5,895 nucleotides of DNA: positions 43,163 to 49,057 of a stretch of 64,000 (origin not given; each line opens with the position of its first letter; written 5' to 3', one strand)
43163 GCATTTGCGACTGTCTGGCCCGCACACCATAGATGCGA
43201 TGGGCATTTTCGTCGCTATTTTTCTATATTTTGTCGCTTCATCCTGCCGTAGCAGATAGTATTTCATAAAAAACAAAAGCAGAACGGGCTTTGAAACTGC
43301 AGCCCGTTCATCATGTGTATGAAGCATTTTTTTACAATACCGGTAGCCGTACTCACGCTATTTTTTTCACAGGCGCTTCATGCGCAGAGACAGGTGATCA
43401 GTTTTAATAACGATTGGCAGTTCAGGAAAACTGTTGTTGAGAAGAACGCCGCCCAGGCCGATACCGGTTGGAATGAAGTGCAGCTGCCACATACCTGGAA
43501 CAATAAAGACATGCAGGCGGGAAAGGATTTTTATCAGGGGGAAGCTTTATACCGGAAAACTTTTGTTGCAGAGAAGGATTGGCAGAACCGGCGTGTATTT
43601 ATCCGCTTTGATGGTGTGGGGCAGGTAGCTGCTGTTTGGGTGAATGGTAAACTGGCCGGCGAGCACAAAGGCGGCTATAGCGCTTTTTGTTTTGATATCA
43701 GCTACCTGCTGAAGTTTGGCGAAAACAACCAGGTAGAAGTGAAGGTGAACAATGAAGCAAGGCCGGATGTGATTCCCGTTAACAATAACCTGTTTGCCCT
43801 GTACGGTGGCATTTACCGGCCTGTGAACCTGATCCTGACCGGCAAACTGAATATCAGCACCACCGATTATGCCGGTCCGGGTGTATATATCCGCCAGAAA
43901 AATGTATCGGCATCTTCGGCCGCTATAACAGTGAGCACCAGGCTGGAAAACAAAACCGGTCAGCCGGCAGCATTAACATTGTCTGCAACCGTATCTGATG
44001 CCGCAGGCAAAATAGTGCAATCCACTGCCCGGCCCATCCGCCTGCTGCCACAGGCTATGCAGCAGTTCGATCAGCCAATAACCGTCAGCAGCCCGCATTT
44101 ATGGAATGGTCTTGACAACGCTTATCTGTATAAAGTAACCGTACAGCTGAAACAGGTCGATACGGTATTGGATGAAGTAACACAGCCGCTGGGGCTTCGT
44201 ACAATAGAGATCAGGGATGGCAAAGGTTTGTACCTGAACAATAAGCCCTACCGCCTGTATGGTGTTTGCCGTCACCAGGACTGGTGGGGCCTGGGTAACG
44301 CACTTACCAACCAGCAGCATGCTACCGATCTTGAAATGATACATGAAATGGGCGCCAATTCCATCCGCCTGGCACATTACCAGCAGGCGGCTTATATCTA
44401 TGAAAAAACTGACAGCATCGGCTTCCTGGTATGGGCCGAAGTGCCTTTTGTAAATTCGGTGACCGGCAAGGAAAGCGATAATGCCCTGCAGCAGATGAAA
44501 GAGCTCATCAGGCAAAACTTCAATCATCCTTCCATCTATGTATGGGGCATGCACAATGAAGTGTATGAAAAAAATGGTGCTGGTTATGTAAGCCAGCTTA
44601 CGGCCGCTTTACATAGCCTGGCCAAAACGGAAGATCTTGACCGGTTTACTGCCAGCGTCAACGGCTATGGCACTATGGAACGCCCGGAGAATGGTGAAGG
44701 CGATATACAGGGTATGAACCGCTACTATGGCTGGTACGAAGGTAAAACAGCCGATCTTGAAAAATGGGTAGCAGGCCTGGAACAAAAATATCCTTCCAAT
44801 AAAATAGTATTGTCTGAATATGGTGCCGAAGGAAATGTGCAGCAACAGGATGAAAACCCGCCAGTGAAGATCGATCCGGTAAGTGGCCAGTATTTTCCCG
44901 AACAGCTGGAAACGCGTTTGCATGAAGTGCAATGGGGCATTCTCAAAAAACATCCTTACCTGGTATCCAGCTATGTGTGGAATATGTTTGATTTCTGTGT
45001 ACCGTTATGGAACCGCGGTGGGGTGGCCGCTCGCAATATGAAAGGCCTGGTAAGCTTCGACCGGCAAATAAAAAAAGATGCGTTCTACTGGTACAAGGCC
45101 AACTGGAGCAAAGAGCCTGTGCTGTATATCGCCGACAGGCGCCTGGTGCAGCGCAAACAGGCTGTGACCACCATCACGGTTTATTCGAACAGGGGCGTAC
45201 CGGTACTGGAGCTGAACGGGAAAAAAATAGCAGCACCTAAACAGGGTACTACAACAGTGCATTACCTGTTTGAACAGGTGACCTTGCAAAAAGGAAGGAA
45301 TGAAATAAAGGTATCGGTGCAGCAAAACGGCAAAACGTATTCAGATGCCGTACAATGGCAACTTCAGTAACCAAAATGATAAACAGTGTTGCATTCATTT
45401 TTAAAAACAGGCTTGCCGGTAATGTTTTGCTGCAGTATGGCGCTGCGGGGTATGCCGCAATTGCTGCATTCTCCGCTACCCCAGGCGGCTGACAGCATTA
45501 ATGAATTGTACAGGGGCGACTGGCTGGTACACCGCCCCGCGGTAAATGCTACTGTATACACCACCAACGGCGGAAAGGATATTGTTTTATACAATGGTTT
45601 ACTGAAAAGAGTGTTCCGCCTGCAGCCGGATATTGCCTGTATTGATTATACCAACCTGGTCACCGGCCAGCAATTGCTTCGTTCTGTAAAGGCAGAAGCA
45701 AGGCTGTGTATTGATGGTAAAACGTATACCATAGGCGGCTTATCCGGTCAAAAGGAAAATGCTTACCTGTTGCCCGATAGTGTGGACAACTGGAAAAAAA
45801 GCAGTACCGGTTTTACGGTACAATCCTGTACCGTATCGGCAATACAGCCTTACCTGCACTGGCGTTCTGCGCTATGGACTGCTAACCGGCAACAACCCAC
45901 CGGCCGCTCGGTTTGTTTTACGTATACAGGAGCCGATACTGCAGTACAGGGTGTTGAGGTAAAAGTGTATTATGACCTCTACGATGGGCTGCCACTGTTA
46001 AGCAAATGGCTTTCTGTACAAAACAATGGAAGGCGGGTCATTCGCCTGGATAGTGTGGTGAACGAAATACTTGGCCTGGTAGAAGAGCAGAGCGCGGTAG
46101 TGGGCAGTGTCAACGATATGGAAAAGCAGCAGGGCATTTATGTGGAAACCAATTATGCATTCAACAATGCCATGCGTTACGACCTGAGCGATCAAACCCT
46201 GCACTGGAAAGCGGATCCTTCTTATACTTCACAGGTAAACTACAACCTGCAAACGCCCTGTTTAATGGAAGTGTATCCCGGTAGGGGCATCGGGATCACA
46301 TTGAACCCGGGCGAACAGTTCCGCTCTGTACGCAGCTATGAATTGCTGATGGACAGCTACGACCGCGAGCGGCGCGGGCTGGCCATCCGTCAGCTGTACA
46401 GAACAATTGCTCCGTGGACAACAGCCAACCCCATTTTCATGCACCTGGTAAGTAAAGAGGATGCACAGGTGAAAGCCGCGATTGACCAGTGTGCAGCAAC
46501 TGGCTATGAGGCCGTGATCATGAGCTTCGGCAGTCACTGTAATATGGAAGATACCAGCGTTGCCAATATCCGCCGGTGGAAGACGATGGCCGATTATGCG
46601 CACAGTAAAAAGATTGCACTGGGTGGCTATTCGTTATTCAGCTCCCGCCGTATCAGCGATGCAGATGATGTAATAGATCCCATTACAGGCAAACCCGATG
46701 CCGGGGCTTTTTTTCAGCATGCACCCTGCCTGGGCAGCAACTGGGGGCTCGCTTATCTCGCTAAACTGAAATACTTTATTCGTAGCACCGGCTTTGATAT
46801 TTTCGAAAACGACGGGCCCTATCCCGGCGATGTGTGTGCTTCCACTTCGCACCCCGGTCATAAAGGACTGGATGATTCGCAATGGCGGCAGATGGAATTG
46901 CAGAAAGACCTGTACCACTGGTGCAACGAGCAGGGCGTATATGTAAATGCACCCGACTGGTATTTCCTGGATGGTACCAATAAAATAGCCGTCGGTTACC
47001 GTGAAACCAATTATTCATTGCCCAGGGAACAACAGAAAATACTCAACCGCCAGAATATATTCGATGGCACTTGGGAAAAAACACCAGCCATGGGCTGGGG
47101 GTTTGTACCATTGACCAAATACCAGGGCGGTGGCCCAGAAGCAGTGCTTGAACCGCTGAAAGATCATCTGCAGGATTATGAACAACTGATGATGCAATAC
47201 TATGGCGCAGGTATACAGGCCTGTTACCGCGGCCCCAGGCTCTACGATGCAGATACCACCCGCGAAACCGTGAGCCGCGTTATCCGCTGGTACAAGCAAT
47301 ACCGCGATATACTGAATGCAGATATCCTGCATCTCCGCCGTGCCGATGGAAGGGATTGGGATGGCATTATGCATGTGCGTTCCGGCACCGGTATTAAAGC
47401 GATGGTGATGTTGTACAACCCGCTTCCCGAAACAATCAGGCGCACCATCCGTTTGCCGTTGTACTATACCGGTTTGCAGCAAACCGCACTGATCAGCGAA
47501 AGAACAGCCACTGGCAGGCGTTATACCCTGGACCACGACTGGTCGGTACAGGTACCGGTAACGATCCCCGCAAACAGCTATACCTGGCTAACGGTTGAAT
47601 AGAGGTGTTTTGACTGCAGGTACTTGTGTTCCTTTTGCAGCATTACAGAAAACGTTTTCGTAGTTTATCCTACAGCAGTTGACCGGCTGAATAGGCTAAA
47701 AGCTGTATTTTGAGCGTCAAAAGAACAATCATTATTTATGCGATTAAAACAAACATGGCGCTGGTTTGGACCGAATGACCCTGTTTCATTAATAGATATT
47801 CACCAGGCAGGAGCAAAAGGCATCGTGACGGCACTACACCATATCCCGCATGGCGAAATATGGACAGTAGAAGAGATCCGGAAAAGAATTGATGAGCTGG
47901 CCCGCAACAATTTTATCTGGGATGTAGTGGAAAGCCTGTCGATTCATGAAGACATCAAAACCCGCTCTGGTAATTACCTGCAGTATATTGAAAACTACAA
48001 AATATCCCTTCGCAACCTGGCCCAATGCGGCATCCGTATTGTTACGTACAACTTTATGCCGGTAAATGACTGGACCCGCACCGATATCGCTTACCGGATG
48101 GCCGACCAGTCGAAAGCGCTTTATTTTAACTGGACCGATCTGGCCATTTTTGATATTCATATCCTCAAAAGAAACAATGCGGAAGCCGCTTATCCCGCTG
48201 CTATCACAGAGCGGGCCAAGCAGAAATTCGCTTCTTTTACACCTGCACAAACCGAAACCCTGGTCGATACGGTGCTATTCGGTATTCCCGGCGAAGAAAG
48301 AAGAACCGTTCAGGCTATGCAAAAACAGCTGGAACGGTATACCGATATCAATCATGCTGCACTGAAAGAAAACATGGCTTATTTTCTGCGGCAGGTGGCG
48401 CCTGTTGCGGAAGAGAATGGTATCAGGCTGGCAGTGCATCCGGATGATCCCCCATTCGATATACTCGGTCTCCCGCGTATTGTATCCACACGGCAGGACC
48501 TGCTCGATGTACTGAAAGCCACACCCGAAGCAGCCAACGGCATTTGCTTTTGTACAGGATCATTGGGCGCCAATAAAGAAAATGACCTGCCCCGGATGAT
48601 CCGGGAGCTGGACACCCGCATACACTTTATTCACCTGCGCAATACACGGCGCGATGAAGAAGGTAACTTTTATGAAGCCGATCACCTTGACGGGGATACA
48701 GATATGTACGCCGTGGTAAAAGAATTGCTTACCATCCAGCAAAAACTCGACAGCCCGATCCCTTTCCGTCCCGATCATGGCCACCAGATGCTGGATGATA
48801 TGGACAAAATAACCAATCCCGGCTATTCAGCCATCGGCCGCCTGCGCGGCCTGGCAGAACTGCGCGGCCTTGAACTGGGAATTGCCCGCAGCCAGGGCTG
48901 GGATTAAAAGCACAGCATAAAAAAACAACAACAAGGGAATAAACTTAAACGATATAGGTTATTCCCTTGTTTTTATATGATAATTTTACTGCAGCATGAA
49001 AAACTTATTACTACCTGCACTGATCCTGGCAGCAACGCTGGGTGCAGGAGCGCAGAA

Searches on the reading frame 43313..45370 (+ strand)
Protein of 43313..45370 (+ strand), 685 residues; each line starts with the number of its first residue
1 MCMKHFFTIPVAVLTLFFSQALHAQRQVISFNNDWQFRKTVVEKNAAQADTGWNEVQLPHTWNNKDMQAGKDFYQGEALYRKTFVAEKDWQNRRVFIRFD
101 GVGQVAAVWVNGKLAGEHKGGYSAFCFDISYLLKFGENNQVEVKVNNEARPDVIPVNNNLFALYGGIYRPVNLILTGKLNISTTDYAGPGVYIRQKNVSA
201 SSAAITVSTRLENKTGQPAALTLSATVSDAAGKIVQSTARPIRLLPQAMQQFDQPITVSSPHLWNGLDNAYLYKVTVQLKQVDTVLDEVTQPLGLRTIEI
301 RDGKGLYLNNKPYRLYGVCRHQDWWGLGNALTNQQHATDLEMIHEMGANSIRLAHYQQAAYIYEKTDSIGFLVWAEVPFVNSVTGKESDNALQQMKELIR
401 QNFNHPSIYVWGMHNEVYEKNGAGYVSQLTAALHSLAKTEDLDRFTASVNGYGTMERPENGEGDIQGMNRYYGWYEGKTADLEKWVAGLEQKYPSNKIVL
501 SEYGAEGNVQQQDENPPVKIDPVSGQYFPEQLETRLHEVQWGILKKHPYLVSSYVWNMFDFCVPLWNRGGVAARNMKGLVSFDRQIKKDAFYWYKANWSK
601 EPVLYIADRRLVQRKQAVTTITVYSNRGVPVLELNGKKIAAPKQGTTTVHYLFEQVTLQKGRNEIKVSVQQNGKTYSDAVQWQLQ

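Call 66: search_protein_families(library=pfam, proteins=[window:43313-45370:+], max_evalue=0.00001)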
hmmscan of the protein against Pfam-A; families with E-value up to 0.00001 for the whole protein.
window:43313-45370:+ (685 aa): 4 families
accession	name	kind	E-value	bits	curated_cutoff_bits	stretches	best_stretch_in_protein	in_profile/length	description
PF02836.23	Glyco_hydro_2_C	-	1.4e-23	84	21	1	298-509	1-216/302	Glycosyl hydrolases family 2, TIM barrel domain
PF02837.24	Glyco_hydro_2_N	-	1.5e-20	74.3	28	1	31-174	4-166/169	Glycosyl hydrolases family 2, sugar binding domain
PF00703.27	Glyco_hydro_2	-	3.9e-15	57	23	1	192-296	7-109/109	Glycosyl hydrolases family 2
PF22666.2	Glyco_hydro_2_N2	-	1.7e-09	38.4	27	1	77-148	49-120/167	Glycosyl hydrolase 2 galactose-binding domain-like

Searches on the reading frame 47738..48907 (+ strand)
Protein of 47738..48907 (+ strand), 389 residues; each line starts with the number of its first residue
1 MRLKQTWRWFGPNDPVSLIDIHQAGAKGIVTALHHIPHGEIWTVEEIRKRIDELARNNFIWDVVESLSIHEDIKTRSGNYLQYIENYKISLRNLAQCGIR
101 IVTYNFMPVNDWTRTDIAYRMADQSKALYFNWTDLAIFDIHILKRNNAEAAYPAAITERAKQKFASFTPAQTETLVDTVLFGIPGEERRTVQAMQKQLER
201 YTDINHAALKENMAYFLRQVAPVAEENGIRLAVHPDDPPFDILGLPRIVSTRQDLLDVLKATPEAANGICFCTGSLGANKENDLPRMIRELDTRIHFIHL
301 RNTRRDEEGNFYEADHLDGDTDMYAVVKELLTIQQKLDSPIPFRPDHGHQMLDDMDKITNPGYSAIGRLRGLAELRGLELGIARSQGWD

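Call 66: search_protein_families(library=pfam, proteins=[window:47738-48907:+], max_evalue=0.00001)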
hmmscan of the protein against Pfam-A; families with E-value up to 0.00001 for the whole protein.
window:47738-48907:+ (389 aa): 2 families
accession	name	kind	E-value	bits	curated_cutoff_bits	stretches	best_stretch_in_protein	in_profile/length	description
PF03786.19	UxuA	-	4.1e-122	407.8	23.7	1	4-382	2-350/352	D-mannonate dehydratase (UxuA)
PF01261.30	AP_endonuc_2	-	1.4e-07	31.9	31.1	1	209-330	100-216/249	Xylose isomerase-like TIM barrel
